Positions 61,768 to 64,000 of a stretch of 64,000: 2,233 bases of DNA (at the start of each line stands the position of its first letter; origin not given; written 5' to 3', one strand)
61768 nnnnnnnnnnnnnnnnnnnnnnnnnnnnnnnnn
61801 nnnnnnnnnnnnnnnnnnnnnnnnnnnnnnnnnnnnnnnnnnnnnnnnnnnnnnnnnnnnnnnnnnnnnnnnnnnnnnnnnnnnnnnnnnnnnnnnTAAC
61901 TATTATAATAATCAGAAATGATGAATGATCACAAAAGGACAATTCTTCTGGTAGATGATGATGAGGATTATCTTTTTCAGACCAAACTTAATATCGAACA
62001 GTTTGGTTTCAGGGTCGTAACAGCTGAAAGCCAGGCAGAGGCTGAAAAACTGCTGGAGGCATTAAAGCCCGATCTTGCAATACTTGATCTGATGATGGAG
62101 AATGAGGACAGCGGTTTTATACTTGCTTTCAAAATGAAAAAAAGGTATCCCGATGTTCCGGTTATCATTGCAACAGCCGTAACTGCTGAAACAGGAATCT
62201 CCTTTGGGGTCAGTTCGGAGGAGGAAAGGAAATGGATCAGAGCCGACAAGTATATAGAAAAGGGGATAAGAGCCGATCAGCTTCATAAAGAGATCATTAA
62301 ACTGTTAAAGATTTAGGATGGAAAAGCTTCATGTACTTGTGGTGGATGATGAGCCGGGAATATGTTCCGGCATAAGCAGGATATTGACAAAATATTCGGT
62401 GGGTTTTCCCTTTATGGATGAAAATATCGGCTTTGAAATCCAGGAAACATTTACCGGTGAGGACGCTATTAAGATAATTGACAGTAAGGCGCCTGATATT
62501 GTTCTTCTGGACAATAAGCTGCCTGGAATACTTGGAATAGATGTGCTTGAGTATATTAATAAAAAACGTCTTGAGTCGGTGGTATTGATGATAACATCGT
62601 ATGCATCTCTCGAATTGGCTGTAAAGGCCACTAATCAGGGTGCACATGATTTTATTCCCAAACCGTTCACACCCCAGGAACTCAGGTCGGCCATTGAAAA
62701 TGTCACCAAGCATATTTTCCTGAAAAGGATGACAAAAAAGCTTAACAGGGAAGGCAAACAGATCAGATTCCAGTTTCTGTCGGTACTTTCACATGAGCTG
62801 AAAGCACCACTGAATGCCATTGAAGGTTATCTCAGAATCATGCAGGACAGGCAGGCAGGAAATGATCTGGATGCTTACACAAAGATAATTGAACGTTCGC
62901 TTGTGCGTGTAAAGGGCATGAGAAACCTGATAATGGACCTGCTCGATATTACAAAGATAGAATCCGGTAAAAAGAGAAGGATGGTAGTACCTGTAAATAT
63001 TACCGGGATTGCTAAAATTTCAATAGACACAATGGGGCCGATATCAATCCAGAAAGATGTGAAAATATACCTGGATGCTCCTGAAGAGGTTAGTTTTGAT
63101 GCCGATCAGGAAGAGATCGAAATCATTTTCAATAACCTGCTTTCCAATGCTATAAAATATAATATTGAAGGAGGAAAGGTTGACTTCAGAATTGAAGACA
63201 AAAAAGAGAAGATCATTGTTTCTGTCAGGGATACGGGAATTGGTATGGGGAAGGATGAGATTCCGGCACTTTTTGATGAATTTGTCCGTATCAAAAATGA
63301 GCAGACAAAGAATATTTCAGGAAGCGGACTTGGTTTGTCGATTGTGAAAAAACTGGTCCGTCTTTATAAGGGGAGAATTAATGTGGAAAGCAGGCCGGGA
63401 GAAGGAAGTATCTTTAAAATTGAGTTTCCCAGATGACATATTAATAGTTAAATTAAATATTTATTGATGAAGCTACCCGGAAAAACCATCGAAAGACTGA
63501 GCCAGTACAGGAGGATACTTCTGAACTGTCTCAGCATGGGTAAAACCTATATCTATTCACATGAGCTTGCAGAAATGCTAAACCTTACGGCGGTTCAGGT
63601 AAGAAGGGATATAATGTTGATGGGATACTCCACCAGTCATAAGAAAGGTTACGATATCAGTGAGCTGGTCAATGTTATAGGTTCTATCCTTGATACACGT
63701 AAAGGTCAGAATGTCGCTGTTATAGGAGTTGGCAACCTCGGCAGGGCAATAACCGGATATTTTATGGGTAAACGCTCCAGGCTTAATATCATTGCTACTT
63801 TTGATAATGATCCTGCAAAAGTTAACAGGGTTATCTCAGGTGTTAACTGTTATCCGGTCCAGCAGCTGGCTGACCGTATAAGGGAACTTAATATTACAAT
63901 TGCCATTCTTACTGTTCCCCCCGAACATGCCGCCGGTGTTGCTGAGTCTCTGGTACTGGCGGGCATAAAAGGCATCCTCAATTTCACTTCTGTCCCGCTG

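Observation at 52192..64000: Two different hydrogenase-like sensor arms plus Rex wrapped around one trimeric HydABC hydrogenase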

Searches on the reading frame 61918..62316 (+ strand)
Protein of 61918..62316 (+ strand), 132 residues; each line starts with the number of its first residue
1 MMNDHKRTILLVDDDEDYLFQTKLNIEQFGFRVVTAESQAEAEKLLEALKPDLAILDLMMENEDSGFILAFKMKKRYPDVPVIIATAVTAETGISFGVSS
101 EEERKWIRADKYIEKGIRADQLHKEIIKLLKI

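Call 3: search_protein_families(library=pfam, proteins=[window:61918-62316:+], max_evalue=0.01)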
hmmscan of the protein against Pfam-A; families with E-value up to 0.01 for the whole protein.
window:61918-62316:+ (132 aa): 3 families
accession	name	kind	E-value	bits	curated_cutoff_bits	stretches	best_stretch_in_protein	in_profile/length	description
PF00072.30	Response_reg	-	1.1e-16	61.4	30.2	1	9-126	1-110/111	Response regulator receiver domain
PF20161.5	VpsR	-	0.0012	19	23.7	1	3-61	7-62/121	VpsR domain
PF22000.2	DUF6929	-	0.0049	16.5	27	1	5-65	11-72/286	Family of unknown function (DUF6929)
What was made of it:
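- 61918..62316 (+): Single-domain receiver (132 aa) with DD, D57, T, K and an insertion before beta5. Pfam Response_reg, E 1e-16 (call 3).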

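Call 30: search_protein_families(library=ncbifam, proteins=[window:61918-62316:+], max_evalue=0.01)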
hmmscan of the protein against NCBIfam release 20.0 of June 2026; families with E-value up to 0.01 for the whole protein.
window:61918-62316:+ (132 aa): 65 families (the best 25 are shown)
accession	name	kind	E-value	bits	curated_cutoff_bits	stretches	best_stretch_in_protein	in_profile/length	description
NF011695.0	PRK15115.1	equivalog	1.2e-13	50.7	763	1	1-89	1-88/445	two-component system response regulator GlrR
NF053854.1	RespRegPhoBBctds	equivalog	8.5e-13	48.2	270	1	9-117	1-102/225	two-component system response regulator PhoB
TIGR02154.1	PhoB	equivalog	3.1e-12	46.3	296.2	1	6-97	2-94/226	phosphate regulon transcriptional regulator PhoB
NF040534.1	resp_reg_YycF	equivalog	2.3e-10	40.1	340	1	8-98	2-90/231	response regulator YycF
NF045717.1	DVU0259_DivK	exception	4.5e-10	39.7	160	1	7-91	3-88/117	DVU0259 family response regulator domain-containing protein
TIGR03787.1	marine_sort_RR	equivalog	9.9e-10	38.3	335.7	1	8-130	2-118/227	proteobacterial dedicated sortase system response regulator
NF033791.1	ActR_PrrA_rreg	equivalog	1e-09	38.6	250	1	7-89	2-83/173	ActR/PrrA/RegA family redox response regulator transcription factor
NF045944.1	ResRegRpaBCyano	equivalog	1.3e-09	37.7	330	1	11-91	2-80/229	response regulator transcription factor RpaB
NF007005.1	PRK09468.1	equivalog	1.8e-09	37.4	331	1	6-123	3-112/237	osmolarity response regulator transcription factor OmpR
NF045505.1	RR_RssB_Pseudo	equivalog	1.9e-09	37.1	700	1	2-87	1-85/394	two-component system response regulator RssB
NF010076.0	PRK13557.1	subfamily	2.2e-09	36.3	631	1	6-91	415-501/540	histidine kinase famiy protein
NF040689.1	MtrAB_MtrA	equivalog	3.7e-09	36.3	300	1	9-122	1-105/219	MtrAB system response regulator MtrA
NF041733.1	resp_reg_CseB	equivalog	4.8e-09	35.9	350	1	8-124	2-109/228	two-component system response regulator CseB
NF051850.1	RespRegRprY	equivalog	9.5e-09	35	370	1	4-126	2-116/234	response regulator transcription factor RprY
NF047793.1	ResRegPgtA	equivalog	1e-08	34.4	650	1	2-87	1-85/414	two-component system response regulator PgtA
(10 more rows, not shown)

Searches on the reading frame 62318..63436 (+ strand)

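Call 3: search_protein_families(library=pfam, proteins=[window:62318-63436:+], max_evalue=0.01)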
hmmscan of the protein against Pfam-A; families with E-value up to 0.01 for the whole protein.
window:62318-63436:+ (372 aa): 5 families
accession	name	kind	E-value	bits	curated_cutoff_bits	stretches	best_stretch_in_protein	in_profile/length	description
PF02518.31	HATPase_c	-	1.5e-27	96.7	26.4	1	263-371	2-108/111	Histidine kinase-, DNA gyrase B-, and HSP90-like ATPase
PF00072.30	Response_reg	-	1.3e-23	83.7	30.2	1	6-127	1-111/111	Response regulator receiver domain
PF00512.31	HisKA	-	8.3e-13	48.6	26.9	1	152-217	4-66/66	His Kinase A (phospho-acceptor) domain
PF14501.12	HATPase_c_5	-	1.9e-05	25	22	1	265-359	4-91/102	GHKL domain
PF13581.12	HATPase_c_2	-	2.6e-05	24.7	27.4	1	262-349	27-111/127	Histidine kinase-like ATPase domain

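Call 30: search_protein_families(library=ncbifam, proteins=[window:62318-63436:+], max_evalue=0.01)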
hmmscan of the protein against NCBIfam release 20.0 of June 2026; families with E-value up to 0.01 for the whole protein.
window:62318-63436:+ (372 aa): 168 families (the best 25 are shown)
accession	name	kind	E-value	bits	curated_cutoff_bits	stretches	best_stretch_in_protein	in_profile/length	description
NF046044.1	PnpS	equivalog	3.7e-54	184.2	400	1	144-371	164-390/390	two-component system histidine kinase PnpS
TIGR02966.1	phoR_proteo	equivalog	1.1e-52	179.1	334.2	1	146-370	110-333/333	phosphate regulon sensor histidine kinase PhoR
NF047874.1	MASE3_PAS_HK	subfamily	2e-50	172.2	560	1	125-371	371-624/655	MASE3 domain-containing sensor histidine kinase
NF041832.1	near_NosP_CTERM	subfamily_domain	3.1e-48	164.7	400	2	151-371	8-224/370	NahK/ErcS family hybrid sensor histidine kinase/response regulator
NF041947.1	LuxQ_Vibrio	equivalog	5.1e-46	157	1200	2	143-371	465-695/843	quorum-sensing autoinducer 2 sensor kinase/phosphatase LuxQ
NF047465.1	hybrid_HK_LvrA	exception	6.4e-44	150.1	1200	2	138-371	191-421/819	hybrid histidine kinase/response regulator LvrA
NF033092.0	HK_WalK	equivalog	4.1e-43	147.9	725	1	147-371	369-593/594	cell wall metabolism sensor histidine kinase WalK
TIGR02956.1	TMAO_torS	equivalog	6.3e-43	147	676.5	2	145-371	459-681/967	TMAO reductase system sensor histidine kinase/response regulator TorS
NF008302.0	PRK11091.1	equivalog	1.2e-42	146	838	2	136-369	270-502/779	aerobic respiration two-component sensor histidine kinase ArcB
NF008099.0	PRK10841.1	equivalog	5.8e-42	143.5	920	2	147-371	467-689/949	two-component system sensor histidine kinase RcsC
NF008318.0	PRK11107.1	equivalog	1.3e-41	142.6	890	2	138-369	281-515/920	two-component sensor histidine kinase BarA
NF041880.1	EPS_EpsF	equivalog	5.9e-40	137.2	900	2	150-370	274-491/492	response regulator EpsF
NF041735.1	hist_kin_RppB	equivalog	9.4e-38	130.1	400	1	152-371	218-438/438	two-component system sensor histidine kinase RppB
NF040691.1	MtrAB_MtrB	equivalog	7.7e-37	127.4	450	1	148-372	269-492/507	MtrAB system histidine kinase MtrB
NF008312.0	PRK11100.1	equivalog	7.6e-36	123.9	356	1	118-371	228-473/477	two-component system sensor histidine kinase CreC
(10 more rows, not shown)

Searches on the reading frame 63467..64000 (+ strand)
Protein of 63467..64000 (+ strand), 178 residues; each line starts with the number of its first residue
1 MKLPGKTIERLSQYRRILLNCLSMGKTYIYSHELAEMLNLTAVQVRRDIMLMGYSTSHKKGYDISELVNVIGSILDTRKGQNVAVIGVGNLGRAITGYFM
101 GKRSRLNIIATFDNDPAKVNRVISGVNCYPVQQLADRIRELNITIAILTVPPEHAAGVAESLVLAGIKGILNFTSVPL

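Call 12: search_protein_families(library=pfam, proteins=[window:63467-64000:+], max_evalue=0.001)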
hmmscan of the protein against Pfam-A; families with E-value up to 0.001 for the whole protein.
seq(178 aa): 4 families
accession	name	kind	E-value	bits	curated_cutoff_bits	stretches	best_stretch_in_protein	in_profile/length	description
PF02629.25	CoA_binding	-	7.4e-21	75.2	22.3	1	81-175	4-96/97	CoA binding domain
PF06971.19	Put_DNA-bind_N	-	2.3e-14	53.7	27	1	2-49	1-48/49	Putative DNA-binding protein N-terminus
PF01408.29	GFO_IDH_MocA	-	1.1e-05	26.5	24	1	82-167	2-87/120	Oxidoreductase family, NAD-binding Rossmann fold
PF03807.23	F420_oxidored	-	0.00061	20.8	21.6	0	83-162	2-79/94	NADP oxidoreductase coenzyme F420-dependent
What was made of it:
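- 63467..64000 (+): rex (redox-sensing repressor), cut by the window end. Pfam Put_DNA-bind_N + CoA_binding (call 12).
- Checked: rex from 63467, cut by the window end (178 of about 210 aa; Put_DNA-bind_N + CoA_binding, call 12).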
